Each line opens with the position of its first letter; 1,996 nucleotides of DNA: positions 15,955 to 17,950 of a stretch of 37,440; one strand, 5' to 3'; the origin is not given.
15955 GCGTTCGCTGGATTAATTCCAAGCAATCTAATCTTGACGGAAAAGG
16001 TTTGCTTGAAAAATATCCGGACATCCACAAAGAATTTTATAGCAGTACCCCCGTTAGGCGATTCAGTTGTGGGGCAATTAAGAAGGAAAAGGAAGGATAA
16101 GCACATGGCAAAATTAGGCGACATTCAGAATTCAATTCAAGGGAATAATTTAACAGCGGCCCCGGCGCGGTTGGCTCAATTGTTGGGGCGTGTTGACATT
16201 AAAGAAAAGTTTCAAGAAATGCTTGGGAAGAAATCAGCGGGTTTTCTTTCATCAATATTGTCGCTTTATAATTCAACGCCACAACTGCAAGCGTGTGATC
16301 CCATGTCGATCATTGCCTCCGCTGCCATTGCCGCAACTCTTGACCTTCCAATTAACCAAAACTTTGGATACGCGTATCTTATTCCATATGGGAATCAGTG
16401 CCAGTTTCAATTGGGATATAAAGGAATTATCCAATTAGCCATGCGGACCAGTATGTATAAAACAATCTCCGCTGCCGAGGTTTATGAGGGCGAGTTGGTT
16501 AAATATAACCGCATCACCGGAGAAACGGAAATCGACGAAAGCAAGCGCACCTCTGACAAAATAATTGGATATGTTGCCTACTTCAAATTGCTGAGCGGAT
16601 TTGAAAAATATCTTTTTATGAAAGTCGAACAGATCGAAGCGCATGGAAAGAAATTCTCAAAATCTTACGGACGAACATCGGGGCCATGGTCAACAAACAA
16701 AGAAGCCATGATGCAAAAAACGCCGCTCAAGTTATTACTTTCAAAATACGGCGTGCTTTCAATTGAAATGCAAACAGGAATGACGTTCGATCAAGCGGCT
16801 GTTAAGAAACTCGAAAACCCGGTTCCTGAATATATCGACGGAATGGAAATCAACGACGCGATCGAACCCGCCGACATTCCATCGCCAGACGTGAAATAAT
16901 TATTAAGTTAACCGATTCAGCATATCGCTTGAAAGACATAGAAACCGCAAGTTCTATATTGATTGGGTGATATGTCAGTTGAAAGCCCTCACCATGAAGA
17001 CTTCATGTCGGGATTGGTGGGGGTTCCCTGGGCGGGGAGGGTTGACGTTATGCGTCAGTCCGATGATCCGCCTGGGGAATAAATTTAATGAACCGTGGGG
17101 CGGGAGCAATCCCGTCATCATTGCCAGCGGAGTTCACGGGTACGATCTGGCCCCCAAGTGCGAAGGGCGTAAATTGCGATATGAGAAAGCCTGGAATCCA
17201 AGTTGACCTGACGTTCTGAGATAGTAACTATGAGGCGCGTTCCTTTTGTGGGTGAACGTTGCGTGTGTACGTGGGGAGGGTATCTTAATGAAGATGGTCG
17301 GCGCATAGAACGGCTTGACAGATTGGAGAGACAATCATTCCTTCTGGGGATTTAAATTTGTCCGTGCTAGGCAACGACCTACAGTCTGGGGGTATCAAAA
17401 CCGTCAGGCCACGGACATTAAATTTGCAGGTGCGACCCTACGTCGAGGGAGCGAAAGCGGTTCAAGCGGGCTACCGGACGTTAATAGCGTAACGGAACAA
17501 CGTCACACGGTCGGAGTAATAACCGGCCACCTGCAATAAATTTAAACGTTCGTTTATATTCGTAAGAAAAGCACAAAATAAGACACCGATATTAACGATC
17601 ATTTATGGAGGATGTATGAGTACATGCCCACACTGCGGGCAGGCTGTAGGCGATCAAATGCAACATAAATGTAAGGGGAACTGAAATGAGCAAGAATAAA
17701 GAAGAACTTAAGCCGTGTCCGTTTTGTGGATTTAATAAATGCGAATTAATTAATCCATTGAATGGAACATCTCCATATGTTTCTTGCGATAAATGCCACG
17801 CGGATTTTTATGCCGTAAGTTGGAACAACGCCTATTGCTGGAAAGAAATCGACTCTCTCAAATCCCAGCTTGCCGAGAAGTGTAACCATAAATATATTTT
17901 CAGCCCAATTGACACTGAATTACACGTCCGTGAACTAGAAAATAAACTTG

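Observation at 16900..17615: About 700-bp ORF-free, G-rich, helix-dense region between recT and the small-gene string: candidate large structured phage RNA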

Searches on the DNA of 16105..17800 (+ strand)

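Call 4: search_rna_families(source=window, start=16700, end=17800, threshold=evalue, max_evalue=10, show_alignments=3)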
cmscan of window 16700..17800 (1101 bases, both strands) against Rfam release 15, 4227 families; matches with E-value up to 10: 1.
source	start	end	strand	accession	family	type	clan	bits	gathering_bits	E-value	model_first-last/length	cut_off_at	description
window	17234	17260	-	RF01739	Glutamine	Cis-reg; riboswitch;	-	20.7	35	0.12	1-53/53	no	Glutamine riboswitch aptamer (glnA leader)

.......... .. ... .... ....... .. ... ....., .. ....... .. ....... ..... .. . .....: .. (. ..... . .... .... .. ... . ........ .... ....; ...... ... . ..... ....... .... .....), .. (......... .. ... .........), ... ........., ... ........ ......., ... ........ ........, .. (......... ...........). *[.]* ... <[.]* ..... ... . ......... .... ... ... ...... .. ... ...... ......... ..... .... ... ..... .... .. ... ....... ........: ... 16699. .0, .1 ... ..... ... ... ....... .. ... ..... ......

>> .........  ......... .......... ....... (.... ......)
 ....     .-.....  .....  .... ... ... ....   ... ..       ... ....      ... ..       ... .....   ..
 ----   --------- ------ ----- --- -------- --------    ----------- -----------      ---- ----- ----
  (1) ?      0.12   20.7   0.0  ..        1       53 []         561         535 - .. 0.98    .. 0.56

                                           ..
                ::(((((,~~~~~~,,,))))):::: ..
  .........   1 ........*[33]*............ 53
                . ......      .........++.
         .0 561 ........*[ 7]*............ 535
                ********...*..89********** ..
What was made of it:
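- On ROOL / GOLLD / HEARO / OLE / raiA (Rfam large RNAs): With E<=10 on 16700-17800 the only hit was a weak minus-strand glutamine-riboswitch match (call 4).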

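Call 6: search_dna_similar(query=window:16850-17700:+, collection=phages, mode=distant)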
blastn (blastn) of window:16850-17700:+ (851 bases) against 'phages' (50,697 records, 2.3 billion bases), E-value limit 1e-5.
No match.

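Call 28: search_rna_families(source=L082, start=3100, end=3650, threshold=evalue, max_evalue=10, show_alignments=4)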
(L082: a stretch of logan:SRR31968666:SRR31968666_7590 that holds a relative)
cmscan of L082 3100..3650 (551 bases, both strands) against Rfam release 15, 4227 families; matches with E-value up to 10: 4.
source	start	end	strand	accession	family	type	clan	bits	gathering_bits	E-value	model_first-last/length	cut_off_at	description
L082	3470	3569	+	RF01852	tRNA-Sec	Gene; tRNA;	CL00001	27.2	47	0.0031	1-91/91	no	Selenocysteine transfer RNA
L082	3524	3562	+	RF02435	SpF41_sRNA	Gene; sRNA;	-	16.6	52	7.4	26-64/105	no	Streptococcus sRNA SpF41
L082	3537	3571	-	RF04354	Plastid-ycf2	Cis-reg;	-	15.2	65.7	3.3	1-75/75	no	Plastid-ycf2 5UTR RNA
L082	3546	3641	+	RF04321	tmRNA_permuted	Gene;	-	14.1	47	1.1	36-94/213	no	permuted transfer-messenger RNA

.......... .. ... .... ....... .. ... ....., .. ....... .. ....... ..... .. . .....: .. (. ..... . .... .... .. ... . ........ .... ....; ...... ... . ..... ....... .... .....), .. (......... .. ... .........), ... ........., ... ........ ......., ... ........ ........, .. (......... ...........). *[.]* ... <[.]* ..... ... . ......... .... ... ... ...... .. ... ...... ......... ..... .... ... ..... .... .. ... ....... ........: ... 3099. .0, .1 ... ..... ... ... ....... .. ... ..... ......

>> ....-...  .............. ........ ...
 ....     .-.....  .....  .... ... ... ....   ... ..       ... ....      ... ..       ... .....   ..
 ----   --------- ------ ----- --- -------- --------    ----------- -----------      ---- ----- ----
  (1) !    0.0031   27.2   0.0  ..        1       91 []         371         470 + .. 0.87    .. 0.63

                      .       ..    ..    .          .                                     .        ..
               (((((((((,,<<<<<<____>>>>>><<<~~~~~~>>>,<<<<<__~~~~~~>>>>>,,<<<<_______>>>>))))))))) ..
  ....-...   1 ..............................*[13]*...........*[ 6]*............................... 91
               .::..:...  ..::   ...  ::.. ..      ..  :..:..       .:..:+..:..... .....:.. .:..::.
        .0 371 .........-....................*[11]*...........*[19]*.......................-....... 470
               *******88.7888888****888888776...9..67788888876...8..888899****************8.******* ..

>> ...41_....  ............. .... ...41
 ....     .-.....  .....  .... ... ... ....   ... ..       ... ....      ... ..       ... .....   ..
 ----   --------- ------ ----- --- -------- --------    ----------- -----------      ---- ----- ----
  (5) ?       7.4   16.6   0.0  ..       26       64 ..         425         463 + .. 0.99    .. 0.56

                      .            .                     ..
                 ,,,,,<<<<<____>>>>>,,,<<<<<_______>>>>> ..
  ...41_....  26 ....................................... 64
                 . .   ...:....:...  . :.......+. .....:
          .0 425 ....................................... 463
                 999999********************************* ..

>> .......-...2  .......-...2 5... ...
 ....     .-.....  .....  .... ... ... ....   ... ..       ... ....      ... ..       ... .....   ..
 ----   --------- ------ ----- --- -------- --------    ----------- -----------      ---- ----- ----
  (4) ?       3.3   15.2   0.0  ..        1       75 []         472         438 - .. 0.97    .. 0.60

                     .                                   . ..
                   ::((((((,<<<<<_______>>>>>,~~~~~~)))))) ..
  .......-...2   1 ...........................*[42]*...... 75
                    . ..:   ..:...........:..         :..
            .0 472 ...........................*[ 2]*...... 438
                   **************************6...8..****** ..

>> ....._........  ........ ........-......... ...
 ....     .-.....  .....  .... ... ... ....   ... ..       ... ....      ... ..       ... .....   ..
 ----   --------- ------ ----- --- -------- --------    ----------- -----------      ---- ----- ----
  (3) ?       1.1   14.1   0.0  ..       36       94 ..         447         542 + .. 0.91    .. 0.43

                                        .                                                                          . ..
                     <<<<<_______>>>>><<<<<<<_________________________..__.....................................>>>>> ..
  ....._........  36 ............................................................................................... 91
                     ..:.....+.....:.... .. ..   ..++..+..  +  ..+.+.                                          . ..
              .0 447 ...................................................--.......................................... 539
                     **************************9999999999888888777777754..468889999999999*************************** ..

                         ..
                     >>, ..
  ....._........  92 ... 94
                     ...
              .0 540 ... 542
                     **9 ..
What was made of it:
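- On tmRNA: There was only a 14-bit chance hit to permuted tmRNA over the D' T-arm (call 28).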

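Call 45: search_rna_families(sources=[L084, L086, L001, L082], threshold=evalue, max_evalue=1)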
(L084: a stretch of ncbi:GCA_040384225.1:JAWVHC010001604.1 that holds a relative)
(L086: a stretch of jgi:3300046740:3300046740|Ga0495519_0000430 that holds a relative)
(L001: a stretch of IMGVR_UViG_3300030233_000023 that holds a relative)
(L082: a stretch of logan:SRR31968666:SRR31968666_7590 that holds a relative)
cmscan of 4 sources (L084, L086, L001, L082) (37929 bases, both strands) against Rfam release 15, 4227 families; matches with E-value up to 1: 2.
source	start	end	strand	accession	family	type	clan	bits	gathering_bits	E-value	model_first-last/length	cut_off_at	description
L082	3470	3569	+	RF01852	tRNA-Sec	Gene; tRNA;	CL00001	27.2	47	0.22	1-91/91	no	Selenocysteine transfer RNA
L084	7955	8032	+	RF02089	CLRN1-AS1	Gene; lncRNA;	-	19.4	48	0.8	1-79/79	no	CLRN1 antisense RNA 1 conserved region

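Call 74: search_dna_similar(query=L108:5796-6443:+, collection=phages, mode=distant, max_evalue=0.01)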
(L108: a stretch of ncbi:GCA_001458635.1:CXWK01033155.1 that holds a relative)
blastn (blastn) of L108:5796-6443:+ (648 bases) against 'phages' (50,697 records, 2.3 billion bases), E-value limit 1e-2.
No match.
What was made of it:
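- Closest known: Phage tRNA gene clusters and the two tRNA-like 'stable RNAs'. Different: There is no sequence similarity to any GenBank phage (calls 6, 74).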

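Call 78: search_rna_families(source=L108, start=5780, end=6460, threshold=evalue, max_evalue=10, show_alignments=0)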
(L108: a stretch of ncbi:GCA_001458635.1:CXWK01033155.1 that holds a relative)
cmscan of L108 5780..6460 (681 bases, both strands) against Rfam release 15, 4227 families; matches with E-value up to 10: 8.
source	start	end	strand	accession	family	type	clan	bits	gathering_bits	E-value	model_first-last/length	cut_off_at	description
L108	6322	6421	+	RF01852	tRNA-Sec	Gene; tRNA;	CL00001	27.2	47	0.0039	1-91/91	no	Selenocysteine transfer RNA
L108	6196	6235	-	RF03100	RAGATH-27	Gene; sRNA;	-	18.9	76.1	6.4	1-86/86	no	RAGATH-27 RNA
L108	5915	5938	-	RF01354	CRISPR-DR45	Gene; CRISPR;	-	17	37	6.4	1-24/24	no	CRISPR RNA direct repeat element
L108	6376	6414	+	RF02435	SpF41_sRNA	Gene; sRNA;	-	16.6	52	9.1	26-64/105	no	Streptococcus sRNA SpF41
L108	6389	6423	-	RF04354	Plastid-ycf2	Cis-reg;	-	15.2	65.7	4.1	1-75/75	no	Plastid-ycf2 5UTR RNA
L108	6140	6174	+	RF01141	sR18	Gene; snRNA; snoRNA; CD-box;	-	14.4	45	1.3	1-56/56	no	Small nucleolar RNA sR18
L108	5830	5904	-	RF02181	ST7-AS2_1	Gene; lncRNA;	-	12.8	80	6.9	1-72/72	no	ST7 antisense RNA 2 conserved region 1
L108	6052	6075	-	RF02248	Six3os1_3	Gene; lncRNA;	-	12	40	1.9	52-75/75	no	Six3os1 conserved region 3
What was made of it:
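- On tRNA (including tRNA-Sec): The tRNA-Sec model gives 27.2 bits against a gathering score of 47, for D' only (calls 28, 78).
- It hits the Rfam tRNA-Sec model at 27.2 bits, E 0.003 (calls 28, 78).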

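Call 94: search_dna_similar(query=window:16900-17616:+, collection=plasmids, mode=distant, max_evalue=0.01, max_rows=5)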
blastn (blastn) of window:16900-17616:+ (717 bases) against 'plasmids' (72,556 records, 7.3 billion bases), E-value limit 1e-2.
No match.
